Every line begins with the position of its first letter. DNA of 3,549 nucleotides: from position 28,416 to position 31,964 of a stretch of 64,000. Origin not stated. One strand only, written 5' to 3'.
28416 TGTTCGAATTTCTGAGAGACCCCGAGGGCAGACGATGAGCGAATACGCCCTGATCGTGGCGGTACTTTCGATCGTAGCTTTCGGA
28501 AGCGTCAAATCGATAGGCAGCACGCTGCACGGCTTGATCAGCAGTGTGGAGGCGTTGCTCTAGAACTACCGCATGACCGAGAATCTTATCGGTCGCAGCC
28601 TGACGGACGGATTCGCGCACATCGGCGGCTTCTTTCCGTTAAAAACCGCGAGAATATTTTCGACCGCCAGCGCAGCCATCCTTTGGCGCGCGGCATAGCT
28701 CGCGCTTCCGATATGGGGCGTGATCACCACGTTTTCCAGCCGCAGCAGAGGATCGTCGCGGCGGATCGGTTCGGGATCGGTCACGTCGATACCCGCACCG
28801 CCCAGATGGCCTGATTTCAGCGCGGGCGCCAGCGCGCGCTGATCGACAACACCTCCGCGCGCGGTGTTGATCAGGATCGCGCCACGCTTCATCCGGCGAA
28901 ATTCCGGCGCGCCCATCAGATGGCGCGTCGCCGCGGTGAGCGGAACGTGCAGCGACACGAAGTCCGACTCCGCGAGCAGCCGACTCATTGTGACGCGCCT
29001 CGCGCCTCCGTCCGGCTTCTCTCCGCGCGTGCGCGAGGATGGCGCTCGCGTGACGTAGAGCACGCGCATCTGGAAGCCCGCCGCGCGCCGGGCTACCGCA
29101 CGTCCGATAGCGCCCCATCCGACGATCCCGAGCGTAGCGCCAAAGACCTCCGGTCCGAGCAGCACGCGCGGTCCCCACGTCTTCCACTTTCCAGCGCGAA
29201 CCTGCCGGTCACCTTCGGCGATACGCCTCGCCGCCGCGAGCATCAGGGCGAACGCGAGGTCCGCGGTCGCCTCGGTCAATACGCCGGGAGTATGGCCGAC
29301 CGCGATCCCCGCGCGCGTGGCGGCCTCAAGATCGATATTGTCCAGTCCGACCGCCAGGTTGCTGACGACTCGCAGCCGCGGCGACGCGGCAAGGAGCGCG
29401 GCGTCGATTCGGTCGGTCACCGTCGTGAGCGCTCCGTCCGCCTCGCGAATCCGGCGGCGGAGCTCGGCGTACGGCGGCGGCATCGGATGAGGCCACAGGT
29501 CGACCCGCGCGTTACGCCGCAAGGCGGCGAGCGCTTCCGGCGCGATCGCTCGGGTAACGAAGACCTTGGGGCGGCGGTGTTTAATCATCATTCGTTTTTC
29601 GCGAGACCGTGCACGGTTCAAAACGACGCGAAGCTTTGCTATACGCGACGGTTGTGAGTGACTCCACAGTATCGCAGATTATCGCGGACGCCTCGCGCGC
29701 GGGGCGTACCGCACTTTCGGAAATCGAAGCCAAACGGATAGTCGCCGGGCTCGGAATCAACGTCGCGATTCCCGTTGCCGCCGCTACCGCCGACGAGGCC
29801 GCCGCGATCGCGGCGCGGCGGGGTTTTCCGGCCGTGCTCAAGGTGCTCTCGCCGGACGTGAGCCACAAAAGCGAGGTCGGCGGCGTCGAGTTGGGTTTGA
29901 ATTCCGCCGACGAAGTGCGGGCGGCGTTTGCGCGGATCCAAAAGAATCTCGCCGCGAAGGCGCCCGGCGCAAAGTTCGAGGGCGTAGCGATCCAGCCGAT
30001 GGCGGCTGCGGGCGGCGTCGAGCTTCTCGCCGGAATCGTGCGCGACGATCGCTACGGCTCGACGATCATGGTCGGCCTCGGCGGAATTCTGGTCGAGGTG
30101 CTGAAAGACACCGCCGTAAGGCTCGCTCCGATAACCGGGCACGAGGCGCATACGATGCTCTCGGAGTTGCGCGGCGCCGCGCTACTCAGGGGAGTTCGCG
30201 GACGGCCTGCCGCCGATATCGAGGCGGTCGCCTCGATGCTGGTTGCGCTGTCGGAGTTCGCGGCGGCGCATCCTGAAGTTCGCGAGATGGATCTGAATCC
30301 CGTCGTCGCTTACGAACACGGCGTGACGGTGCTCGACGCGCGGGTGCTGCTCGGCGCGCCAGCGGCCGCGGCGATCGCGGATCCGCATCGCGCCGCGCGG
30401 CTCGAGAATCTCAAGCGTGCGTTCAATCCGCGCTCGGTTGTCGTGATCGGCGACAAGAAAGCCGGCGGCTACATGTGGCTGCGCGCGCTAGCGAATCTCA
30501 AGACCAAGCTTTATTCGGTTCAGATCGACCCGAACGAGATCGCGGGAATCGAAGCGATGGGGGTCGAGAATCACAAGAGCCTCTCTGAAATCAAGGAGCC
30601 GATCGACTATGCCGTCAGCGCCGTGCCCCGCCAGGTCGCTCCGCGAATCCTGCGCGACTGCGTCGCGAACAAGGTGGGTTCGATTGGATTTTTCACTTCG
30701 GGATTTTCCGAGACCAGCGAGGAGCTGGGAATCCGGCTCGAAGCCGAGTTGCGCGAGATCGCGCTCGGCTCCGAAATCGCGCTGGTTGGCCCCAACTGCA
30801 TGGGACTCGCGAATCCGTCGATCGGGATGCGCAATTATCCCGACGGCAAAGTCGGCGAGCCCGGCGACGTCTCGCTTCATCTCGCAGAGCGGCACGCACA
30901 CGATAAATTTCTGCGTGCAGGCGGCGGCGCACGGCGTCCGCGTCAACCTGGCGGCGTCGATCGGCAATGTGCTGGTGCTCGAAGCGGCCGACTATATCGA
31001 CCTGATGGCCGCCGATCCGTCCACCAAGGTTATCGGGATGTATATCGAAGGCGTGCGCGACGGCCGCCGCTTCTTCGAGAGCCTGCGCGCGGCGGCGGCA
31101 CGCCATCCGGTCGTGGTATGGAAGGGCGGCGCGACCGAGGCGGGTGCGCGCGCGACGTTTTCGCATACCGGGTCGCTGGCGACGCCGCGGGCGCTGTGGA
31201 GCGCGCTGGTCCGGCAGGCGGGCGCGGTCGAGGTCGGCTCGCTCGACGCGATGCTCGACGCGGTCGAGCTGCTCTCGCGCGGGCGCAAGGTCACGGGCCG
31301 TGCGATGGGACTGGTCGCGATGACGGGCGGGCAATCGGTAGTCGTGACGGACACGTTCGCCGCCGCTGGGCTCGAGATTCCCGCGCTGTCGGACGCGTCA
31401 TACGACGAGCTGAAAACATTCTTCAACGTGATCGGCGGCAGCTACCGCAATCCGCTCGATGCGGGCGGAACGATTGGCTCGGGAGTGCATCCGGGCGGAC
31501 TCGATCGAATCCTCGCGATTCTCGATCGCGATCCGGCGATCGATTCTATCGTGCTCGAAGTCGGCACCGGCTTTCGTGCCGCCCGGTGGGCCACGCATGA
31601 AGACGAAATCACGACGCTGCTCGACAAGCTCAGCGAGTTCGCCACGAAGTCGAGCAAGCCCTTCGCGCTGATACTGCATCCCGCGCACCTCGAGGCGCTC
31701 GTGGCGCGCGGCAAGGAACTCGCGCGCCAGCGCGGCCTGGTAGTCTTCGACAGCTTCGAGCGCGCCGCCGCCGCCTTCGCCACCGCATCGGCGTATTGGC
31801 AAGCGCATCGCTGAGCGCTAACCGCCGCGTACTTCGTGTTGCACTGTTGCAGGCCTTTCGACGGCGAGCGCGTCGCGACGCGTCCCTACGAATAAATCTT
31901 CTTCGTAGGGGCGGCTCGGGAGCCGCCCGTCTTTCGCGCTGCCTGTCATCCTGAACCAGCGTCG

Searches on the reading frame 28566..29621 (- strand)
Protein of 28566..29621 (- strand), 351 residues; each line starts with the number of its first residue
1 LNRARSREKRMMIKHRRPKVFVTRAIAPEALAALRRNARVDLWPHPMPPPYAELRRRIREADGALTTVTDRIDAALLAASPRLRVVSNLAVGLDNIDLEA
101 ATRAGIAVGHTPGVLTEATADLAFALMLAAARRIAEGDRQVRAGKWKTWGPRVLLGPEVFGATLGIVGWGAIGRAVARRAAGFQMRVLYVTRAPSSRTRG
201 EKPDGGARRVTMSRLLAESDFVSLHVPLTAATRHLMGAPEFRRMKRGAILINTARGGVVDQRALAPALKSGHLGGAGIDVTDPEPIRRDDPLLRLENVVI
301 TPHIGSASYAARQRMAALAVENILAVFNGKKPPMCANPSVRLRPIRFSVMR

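Call 45: search_protein_families(library=pfam, proteins=[window:28566-29621:-], max_evalue=0.00001)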
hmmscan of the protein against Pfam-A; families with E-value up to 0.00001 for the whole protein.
window:28566-29621:- (351 aa): 2 families
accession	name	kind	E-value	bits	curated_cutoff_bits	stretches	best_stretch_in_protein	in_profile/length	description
PF02826.25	2-Hacid_dh_C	-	1.2e-64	217.4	25.1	1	124-305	1-178/178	D-isomer specific 2-hydroxyacid dehydrogenase, NAD binding domain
PF00389.36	2-Hacid_dh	-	1.6e-30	106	24.6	1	20-337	1-134/134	D-isomer specific 2-hydroxyacid dehydrogenase, catalytic domain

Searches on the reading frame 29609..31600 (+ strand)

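Call 45: search_protein_families(library=pfam, proteins=[window:29609-31600:+], max_evalue=0.00001)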
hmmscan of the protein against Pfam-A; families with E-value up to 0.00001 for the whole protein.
window:29609-31600:+ (663 aa): 2 families
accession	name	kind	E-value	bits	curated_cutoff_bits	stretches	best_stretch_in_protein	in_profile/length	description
PF13549.11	ATP-grasp_5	-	7.7e-76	254.7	27.6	1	28-247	2-220/221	ATP-grasp domain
PF13380.12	CoA_binding_2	-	1.9e-09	38.4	22.8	1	275-402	1-115/116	CoA binding domain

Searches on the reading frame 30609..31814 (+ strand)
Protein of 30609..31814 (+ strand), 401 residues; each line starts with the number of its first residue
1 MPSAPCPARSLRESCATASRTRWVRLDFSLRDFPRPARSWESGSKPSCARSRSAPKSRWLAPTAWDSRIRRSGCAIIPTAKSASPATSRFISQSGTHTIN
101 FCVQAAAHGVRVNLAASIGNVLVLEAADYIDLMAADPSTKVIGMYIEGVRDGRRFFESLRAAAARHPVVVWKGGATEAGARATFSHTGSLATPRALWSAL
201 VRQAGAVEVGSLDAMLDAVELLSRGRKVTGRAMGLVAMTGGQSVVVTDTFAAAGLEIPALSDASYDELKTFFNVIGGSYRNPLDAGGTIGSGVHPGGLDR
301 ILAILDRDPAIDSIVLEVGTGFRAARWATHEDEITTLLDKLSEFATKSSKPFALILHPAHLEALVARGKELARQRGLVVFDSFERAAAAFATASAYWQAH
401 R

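Call 45: search_protein_families(library=pfam, proteins=[window:30609-31814:+], max_evalue=0.00001)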
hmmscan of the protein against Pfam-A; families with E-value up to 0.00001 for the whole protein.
window:30609-31814:+ (401 aa): 1 family
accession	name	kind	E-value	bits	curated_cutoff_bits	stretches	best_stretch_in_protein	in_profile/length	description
PF13607.11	Succ_CoA_lig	-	2.1e-41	141.3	27.4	1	90-222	6-138/138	Succinyl-CoA ligase like flavodoxin domain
